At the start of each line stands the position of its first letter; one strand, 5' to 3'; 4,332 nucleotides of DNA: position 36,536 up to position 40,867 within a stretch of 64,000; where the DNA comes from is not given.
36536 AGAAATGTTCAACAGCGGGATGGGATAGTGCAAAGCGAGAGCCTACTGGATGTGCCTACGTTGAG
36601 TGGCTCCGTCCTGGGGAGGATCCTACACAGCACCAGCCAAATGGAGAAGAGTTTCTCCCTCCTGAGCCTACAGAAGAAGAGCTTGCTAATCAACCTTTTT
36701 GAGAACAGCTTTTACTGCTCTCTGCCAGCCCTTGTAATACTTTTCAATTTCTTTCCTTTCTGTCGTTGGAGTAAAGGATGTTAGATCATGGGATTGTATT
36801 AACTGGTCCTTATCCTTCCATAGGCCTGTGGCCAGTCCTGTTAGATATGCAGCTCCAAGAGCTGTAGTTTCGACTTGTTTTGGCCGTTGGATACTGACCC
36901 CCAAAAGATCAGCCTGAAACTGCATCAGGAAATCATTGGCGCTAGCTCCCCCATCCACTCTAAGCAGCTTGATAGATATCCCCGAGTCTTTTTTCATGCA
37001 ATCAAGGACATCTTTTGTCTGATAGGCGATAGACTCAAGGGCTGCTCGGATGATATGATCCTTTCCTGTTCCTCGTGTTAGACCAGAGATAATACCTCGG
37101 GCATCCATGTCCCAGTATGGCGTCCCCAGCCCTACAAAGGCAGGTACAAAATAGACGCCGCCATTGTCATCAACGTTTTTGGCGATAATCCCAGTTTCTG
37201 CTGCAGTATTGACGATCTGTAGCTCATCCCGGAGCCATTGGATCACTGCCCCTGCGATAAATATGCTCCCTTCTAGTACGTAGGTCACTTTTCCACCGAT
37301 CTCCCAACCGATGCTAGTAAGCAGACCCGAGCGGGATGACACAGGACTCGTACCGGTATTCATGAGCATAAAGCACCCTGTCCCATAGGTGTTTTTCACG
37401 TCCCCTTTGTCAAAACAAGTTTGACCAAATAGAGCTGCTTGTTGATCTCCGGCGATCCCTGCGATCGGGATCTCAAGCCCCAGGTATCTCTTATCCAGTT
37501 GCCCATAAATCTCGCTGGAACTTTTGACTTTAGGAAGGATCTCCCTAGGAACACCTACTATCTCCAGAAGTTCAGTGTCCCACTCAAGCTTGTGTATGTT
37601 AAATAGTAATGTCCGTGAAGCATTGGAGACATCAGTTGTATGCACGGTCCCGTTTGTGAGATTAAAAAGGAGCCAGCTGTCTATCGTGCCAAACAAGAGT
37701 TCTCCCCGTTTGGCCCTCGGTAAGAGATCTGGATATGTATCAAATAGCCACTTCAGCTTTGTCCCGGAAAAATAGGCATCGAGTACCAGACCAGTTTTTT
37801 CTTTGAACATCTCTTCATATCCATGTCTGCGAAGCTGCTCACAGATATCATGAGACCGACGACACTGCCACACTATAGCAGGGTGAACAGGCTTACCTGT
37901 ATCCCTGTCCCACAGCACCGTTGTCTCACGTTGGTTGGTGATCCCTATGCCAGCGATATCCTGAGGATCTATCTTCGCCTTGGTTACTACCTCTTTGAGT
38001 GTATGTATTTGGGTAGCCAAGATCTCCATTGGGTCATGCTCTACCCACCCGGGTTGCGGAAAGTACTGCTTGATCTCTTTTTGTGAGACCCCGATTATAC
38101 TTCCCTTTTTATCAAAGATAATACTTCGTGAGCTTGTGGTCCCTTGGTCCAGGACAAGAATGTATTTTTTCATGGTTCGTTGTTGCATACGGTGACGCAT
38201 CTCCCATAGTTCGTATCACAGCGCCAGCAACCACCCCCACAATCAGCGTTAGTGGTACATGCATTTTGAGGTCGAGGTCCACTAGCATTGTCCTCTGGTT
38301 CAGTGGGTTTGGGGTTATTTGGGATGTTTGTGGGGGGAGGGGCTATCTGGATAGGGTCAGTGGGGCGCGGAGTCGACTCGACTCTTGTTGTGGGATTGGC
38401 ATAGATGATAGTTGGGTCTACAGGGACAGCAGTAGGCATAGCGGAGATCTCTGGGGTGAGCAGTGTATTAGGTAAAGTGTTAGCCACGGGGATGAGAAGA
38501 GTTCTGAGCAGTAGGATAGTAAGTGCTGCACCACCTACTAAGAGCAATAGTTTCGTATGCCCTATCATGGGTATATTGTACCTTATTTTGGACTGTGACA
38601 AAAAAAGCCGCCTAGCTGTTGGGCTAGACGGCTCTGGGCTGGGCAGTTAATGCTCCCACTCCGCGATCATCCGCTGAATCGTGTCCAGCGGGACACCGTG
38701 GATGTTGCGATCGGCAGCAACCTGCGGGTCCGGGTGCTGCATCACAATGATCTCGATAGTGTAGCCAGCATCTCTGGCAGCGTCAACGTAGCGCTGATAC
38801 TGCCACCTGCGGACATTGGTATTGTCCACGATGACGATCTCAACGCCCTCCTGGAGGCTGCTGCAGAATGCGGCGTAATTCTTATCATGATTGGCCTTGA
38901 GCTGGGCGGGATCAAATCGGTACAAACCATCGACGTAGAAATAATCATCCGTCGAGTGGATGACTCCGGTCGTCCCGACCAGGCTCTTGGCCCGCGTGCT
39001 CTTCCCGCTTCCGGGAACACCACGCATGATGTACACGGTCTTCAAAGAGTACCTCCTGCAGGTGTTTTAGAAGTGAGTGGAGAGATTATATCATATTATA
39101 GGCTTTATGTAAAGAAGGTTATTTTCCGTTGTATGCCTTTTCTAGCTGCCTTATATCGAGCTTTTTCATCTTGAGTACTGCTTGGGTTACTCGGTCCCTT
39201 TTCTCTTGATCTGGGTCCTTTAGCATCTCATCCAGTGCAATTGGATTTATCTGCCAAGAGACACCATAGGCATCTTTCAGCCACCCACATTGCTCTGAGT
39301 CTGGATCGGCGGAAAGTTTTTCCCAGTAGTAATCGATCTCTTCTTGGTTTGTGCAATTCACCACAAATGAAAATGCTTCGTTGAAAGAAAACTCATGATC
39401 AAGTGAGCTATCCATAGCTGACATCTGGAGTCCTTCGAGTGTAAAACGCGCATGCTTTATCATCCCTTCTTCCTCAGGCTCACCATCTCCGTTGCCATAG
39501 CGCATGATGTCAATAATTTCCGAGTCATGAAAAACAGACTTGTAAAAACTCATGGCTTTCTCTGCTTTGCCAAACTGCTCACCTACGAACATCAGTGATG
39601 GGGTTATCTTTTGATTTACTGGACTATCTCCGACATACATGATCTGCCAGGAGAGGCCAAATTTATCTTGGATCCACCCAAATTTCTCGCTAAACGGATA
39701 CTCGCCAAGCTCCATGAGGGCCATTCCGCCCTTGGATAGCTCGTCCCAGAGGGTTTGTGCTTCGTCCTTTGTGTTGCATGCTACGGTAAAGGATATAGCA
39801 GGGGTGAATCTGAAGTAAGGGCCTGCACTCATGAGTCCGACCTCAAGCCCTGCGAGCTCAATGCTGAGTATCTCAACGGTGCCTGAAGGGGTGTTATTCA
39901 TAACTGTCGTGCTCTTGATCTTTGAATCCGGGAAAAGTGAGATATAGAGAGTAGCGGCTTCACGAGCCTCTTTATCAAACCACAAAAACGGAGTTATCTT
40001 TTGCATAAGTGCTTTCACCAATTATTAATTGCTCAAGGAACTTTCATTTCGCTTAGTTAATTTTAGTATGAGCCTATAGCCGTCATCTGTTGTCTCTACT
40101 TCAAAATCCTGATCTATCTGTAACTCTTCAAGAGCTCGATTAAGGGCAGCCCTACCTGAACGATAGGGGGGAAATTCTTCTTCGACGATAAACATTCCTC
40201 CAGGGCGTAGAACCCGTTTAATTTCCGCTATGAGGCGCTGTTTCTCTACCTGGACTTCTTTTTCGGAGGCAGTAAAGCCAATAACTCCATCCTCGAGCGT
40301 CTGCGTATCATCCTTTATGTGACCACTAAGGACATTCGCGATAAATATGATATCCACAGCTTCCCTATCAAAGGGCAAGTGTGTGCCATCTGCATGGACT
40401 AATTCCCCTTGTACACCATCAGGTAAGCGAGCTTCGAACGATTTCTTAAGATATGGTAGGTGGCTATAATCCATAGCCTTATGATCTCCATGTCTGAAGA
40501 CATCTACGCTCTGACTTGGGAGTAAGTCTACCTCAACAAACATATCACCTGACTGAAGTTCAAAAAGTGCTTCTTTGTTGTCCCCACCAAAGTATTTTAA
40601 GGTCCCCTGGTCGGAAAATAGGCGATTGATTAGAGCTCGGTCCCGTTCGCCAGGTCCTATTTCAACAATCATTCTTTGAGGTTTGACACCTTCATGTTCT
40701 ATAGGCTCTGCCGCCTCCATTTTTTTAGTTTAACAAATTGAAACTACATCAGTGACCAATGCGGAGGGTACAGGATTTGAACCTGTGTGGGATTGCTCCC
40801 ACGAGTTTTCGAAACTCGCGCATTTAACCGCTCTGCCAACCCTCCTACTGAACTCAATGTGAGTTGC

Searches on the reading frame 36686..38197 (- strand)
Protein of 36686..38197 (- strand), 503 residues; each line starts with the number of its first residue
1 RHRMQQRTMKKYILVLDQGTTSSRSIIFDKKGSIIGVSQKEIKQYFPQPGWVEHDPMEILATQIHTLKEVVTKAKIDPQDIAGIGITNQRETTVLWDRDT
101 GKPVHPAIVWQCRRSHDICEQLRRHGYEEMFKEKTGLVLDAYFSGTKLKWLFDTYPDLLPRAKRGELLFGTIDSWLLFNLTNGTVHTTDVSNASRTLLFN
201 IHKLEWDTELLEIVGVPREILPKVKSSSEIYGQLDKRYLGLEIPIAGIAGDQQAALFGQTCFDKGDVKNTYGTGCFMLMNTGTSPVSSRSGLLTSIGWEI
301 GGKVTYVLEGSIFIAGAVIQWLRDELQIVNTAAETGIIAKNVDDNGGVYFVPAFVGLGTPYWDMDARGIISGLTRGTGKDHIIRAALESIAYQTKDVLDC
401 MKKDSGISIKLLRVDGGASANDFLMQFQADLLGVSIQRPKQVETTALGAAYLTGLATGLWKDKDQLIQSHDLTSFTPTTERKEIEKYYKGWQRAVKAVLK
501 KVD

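Call 37: search_protein_families(library=pfam, max_evalue=0.0001, proteins=[window:36686-38197:-])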
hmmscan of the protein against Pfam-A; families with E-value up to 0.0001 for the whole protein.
window:36686-38197:- (503 aa): 2 families
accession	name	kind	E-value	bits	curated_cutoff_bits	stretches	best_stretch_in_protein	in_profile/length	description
PF00370.27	FGGY_N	-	2.9e-84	283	28.8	1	12-258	1-245/245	FGGY family of carbohydrate kinases, N-terminal domain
PF02782.22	FGGY_C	-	8.6e-46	156.6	27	1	268-456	2-197/198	FGGY family of carbohydrate kinases, C-terminal domain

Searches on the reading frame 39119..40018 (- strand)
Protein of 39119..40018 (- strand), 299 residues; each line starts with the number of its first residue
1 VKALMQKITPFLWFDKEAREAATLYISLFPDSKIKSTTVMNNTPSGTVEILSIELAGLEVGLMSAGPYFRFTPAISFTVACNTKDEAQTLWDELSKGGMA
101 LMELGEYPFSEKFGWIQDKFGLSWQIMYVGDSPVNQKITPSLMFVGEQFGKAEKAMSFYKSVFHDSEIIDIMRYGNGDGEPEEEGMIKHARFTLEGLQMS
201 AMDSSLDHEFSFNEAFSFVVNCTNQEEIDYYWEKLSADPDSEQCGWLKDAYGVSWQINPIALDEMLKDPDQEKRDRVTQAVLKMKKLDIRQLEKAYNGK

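Call 37: search_protein_families(library=pfam, max_evalue=0.0001, proteins=[window:39119-40018:-])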
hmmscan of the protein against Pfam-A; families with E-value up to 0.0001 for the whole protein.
window:39119-40018:- (299 aa): 1 family
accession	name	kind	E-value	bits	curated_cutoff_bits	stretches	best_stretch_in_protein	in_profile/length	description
PF06983.19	3-dmu-9_3-mt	-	7.1e-73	243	24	2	136-257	1-115/116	3-demethylubiquinone-9 3-methyltransferase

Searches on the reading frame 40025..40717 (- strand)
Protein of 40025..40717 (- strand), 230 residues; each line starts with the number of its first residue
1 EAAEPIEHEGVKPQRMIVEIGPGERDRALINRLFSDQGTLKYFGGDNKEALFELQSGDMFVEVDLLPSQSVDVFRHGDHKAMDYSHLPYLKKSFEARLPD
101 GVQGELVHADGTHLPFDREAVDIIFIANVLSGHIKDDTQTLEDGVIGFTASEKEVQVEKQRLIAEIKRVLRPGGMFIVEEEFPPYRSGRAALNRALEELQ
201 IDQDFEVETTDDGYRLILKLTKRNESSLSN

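Call 37: search_protein_families(library=pfam, max_evalue=0.0001, proteins=[window:40025-40717:-])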
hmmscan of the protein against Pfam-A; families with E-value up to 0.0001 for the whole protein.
window:40025-40717:- (230 aa): 2 families
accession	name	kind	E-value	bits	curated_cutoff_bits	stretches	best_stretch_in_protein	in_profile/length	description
PF08241.18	Methyltransf_11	-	1.9e-08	35.2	21.2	1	96-178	36-95/95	Methyltransferase domain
PF13649.12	Methyltransf_25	-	6.9e-06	27.1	27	0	99-138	43-81/97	Methyltransferase domain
